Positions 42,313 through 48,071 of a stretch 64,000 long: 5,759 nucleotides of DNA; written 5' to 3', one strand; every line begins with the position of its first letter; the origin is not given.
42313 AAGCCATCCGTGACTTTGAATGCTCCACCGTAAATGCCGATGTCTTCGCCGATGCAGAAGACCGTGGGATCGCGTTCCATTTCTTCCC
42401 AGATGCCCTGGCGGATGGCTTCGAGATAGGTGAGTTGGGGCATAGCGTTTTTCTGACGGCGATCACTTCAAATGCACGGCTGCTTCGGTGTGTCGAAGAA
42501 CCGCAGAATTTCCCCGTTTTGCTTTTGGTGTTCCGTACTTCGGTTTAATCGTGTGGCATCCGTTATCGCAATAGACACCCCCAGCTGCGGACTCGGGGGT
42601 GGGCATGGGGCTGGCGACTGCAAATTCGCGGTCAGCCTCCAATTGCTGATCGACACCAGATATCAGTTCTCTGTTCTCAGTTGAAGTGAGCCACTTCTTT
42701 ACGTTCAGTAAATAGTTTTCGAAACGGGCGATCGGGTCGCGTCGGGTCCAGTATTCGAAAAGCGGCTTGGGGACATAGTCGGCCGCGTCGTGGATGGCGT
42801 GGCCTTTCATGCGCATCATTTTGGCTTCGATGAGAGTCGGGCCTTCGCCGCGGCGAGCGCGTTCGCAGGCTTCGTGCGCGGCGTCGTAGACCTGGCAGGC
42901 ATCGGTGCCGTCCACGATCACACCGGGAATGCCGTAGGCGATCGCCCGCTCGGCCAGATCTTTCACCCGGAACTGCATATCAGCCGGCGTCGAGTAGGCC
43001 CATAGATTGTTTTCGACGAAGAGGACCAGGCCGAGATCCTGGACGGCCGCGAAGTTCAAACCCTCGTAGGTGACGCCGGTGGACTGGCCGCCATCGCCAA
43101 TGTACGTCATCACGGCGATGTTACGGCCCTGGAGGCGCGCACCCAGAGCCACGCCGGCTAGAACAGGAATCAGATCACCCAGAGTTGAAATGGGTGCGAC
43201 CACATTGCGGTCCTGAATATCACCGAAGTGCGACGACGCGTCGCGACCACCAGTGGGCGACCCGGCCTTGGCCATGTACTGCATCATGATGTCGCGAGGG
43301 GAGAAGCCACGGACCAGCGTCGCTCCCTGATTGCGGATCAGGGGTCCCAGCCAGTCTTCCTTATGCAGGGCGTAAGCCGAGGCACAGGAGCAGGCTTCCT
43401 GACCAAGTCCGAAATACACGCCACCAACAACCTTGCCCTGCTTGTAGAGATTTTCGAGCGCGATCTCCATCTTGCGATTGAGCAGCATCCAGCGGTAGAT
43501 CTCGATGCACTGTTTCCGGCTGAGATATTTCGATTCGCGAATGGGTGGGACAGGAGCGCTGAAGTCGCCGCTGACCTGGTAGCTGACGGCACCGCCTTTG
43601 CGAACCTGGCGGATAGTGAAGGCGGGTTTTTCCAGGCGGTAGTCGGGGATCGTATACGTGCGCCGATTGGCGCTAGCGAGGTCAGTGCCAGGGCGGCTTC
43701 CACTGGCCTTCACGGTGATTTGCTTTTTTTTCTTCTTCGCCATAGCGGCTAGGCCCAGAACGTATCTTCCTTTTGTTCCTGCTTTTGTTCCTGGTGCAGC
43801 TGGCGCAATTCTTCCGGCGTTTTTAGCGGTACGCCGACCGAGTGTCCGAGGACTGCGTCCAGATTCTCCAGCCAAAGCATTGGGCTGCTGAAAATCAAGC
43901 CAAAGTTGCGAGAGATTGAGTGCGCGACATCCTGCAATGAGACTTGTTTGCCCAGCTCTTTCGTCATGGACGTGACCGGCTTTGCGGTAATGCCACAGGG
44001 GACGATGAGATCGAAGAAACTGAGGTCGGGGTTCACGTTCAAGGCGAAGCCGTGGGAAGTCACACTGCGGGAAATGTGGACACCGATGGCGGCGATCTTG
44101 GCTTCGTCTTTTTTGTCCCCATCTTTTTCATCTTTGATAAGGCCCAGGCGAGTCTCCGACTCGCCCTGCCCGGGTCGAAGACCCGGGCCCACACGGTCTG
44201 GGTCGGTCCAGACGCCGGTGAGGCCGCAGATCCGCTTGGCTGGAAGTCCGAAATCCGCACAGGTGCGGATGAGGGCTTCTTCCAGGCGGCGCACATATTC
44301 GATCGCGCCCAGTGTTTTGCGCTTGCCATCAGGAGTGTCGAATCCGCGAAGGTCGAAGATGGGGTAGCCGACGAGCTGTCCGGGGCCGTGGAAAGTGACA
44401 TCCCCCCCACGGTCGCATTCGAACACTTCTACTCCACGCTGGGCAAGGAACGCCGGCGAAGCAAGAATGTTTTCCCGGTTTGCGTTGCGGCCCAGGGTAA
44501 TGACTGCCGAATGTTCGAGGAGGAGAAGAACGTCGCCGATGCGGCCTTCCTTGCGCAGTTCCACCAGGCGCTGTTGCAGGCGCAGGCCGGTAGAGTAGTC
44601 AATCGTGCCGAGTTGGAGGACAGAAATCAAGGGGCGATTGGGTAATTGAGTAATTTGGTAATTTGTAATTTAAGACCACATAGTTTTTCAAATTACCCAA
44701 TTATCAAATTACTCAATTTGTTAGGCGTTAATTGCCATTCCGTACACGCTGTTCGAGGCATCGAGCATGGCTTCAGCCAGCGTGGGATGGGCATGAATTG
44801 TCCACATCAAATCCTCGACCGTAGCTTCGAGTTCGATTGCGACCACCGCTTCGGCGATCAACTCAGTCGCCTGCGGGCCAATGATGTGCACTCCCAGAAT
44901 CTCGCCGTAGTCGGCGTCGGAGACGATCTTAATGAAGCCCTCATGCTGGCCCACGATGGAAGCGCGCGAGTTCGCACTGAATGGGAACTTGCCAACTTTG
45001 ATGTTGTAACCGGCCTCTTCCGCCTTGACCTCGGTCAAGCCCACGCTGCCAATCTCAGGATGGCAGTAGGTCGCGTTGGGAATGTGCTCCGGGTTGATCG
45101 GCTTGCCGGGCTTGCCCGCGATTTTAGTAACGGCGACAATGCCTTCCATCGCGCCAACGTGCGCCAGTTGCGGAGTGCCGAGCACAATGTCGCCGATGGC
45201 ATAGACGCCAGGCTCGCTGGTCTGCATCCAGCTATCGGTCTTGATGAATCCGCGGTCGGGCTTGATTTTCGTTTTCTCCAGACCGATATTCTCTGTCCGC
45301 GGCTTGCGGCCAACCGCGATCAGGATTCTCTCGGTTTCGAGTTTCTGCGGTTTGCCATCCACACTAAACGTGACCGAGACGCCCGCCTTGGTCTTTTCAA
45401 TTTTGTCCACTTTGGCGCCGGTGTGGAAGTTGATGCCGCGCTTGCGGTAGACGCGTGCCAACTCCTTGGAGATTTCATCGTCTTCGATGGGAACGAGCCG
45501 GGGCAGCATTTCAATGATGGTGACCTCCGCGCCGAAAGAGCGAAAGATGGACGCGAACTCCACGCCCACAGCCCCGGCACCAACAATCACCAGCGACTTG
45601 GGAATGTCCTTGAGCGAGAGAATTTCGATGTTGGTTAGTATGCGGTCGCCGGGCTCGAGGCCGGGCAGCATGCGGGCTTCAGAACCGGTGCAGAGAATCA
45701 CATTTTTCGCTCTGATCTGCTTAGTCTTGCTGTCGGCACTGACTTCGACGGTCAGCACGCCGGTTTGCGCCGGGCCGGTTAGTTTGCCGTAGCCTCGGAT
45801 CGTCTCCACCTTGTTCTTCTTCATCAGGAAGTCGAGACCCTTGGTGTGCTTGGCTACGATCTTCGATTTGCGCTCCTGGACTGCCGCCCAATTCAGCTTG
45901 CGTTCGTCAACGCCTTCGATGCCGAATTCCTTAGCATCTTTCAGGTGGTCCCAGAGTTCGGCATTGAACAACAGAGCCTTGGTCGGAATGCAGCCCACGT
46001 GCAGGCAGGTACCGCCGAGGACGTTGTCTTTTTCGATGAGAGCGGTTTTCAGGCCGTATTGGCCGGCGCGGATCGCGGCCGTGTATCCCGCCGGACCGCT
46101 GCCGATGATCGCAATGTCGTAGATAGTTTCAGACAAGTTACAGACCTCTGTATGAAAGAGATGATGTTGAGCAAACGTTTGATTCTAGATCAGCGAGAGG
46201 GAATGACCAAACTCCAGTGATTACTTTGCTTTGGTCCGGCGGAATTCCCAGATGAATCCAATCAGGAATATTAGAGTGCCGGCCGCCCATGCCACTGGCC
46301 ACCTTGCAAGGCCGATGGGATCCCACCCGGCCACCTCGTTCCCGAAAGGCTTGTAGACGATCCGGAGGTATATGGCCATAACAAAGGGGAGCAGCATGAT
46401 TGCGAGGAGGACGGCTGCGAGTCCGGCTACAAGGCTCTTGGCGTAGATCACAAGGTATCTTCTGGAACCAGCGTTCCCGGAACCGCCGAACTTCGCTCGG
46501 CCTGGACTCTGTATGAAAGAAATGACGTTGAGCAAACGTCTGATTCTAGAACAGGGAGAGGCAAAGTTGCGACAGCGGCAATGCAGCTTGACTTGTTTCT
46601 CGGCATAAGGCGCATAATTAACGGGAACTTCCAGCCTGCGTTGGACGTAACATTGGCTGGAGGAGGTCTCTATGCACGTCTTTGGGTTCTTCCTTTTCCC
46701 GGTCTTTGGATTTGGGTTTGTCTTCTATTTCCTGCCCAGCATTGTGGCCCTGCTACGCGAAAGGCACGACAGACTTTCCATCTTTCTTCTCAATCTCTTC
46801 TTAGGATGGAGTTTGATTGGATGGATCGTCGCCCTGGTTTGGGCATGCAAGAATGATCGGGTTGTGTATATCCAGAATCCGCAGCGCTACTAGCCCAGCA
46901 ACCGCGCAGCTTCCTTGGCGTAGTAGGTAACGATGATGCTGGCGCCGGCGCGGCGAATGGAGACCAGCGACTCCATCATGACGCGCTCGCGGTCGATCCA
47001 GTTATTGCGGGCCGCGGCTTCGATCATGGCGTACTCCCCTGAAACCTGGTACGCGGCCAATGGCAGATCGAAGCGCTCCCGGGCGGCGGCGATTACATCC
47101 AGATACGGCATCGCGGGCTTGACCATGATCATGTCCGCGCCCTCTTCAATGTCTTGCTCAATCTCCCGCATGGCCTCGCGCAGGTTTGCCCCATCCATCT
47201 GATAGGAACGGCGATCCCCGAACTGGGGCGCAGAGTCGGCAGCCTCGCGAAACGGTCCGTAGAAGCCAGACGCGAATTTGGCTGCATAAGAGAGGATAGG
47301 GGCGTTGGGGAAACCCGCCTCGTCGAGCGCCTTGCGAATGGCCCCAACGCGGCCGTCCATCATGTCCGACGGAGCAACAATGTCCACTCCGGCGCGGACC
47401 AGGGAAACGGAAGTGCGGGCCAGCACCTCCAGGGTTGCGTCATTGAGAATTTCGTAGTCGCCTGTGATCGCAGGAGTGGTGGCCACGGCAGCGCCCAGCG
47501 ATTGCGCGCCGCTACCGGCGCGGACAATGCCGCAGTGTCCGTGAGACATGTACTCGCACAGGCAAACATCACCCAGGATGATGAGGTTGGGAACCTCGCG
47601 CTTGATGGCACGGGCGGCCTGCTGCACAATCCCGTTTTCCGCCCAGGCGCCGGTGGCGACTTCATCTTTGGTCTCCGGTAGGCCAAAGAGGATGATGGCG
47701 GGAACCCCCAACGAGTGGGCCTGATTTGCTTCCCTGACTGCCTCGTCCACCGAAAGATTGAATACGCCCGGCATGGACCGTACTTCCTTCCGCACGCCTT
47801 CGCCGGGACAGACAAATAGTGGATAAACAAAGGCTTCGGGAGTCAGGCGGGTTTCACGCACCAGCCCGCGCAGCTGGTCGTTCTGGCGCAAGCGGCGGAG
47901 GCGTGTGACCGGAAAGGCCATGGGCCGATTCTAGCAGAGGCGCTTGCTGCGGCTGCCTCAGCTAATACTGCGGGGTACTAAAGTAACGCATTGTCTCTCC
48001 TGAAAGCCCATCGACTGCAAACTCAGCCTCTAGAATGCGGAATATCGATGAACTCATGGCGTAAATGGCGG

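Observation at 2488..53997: Intergenic space is saturated with period-7 tandem repeats that come as complementary arm pairs (STRR-like system)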

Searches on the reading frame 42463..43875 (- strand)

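Call 47: search_protein_families(library=pfam, proteins=[window:42463-43875:-], max_evalue=0.01)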
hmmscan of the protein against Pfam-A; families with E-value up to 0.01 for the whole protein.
window:42463-43875:- (470 aa): 4 families
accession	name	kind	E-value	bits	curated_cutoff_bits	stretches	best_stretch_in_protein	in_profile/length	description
PF00676.26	E1_dh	-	6.4e-62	209.6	22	1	130-428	3-300/300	Dehydrogenase E1 component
PF13292.11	DXP_synthase_N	-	4.5e-05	23.3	21.2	1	239-296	120-177/274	1-deoxy-D-xylulose-5-phosphate synthase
PF02775.26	TPP_enzyme_C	-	0.0027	18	21.9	0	232-350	30-150/151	Thiamine pyrophosphate enzyme, C-terminal TPP binding domain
PF00456.26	Transketolase_N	-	0.0033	16.9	22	1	256-353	148-243/334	Transketolase, thiamine diphosphate binding domain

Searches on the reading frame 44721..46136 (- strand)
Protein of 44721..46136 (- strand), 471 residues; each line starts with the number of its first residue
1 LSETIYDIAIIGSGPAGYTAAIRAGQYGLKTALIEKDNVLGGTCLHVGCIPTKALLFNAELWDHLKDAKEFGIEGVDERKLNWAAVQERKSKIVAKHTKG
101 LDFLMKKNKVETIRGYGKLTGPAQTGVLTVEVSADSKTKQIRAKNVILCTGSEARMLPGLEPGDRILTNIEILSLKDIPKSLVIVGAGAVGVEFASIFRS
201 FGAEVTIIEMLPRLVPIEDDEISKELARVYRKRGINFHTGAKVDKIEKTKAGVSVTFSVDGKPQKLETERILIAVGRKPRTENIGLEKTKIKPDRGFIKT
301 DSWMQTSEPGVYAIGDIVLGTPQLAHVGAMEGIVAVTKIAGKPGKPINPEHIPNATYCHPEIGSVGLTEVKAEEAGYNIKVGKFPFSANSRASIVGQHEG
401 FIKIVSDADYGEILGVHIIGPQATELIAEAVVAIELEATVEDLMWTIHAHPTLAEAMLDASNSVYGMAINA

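Call 47: search_protein_families(library=pfam, proteins=[window:44721-46136:-], max_evalue=0.01)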
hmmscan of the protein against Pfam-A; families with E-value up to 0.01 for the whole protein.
window:44721-46136:- (471 aa): 17 families
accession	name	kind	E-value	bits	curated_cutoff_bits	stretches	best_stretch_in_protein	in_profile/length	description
PF07992.20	Pyr_redox_2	-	3.5e-73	247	26.1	1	6-332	1-291/291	Pyridine nucleotide-disulphide oxidoreductase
PF02852.28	Pyr_redox_dim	-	8.4e-40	135.8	25.3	1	352-459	1-108/110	Pyridine nucleotide-disulphide oxidoreductase, dimerisation domain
PF00070.33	Pyr_redox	-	1.3e-24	86.9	22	1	182-258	2-80/82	Pyridine nucleotide-disulphide oxidoreductase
PF13738.12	Pyr_redox_3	-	1.5e-13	51.1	30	2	136-315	118-305/305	Pyridine nucleotide-disulphide oxidoreductase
PF12831.13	FAD_oxidored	-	1.3e-11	44.8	27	1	7-151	1-145/416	FAD dependent oxidoreductase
PF13450.12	NAD_binding_8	-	5.4e-10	39.8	21.9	1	10-44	1-35/68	NAD(P)-binding Rossmann-like domain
PF01266.30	DAO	-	2.1e-09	37.8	27.9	1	7-43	1-38/353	FAD dependent oxidoreductase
PF03486.20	HI0933_like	-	2.1e-09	37.6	50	1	7-42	2-37/244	HI0933-like protein Rossmann domain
PF01134.28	GIDA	-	7.9e-09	35.5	22.1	1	7-152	1-150/391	Glucose inhibited division protein A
PF00890.30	FAD_binding_2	-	1.4e-07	31.6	20.4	1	7-43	1-37/414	FAD binding domain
PF01946.23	Thi4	-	8.5e-07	28.9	26.2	1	6-99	18-109/235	Thi4 family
PF13434.12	Lys_Orn_oxgnase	-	9.4e-06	25.4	21.3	1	125-226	129-237/339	L-lysine 6-monooxygenase/L-ornithine 5-monooxygenase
PF01494.25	FAD_binding_3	-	1.2e-05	25.1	22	1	7-38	3-34/349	FAD binding domain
PF02737.24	3HCDH_N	-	0.00012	22.4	22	1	183-237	3-57/180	3-hydroxyacyl-CoA dehydrogenase, NAD binding domain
PF01262.27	AlaDh_PNT_C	-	0.00022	21.1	23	0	180-214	29-63/214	Alanine dehydrogenase/PNT, C-terminal domain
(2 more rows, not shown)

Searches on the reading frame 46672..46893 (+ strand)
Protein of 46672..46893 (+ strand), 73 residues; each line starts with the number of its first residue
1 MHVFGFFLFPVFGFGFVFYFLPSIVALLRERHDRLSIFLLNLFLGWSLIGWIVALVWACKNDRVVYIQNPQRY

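Call 76: search_protein_families(library=pfam, proteins=[window:46672-46893:+], max_evalue=0.01)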
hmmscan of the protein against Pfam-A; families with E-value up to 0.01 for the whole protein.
window:46672-46893:+ (73 aa): 1 family
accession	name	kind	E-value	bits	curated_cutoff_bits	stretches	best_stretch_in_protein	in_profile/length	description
PF14373.11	Imm_superinfect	-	5.2e-20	71.5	27.9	1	18-59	1-42/42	Superinfection immunity protein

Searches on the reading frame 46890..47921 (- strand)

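Call 47: search_protein_families(library=pfam, proteins=[window:46890-47921:-], max_evalue=0.01)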
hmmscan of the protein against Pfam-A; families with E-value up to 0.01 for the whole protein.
window:46890-47921:- (343 aa): 1 family
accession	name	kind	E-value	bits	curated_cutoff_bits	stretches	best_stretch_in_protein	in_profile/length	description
PF00490.27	ALAD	-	1.4e-143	478.3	24.6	1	6-340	2-316/317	Delta-aminolevulinic acid dehydratase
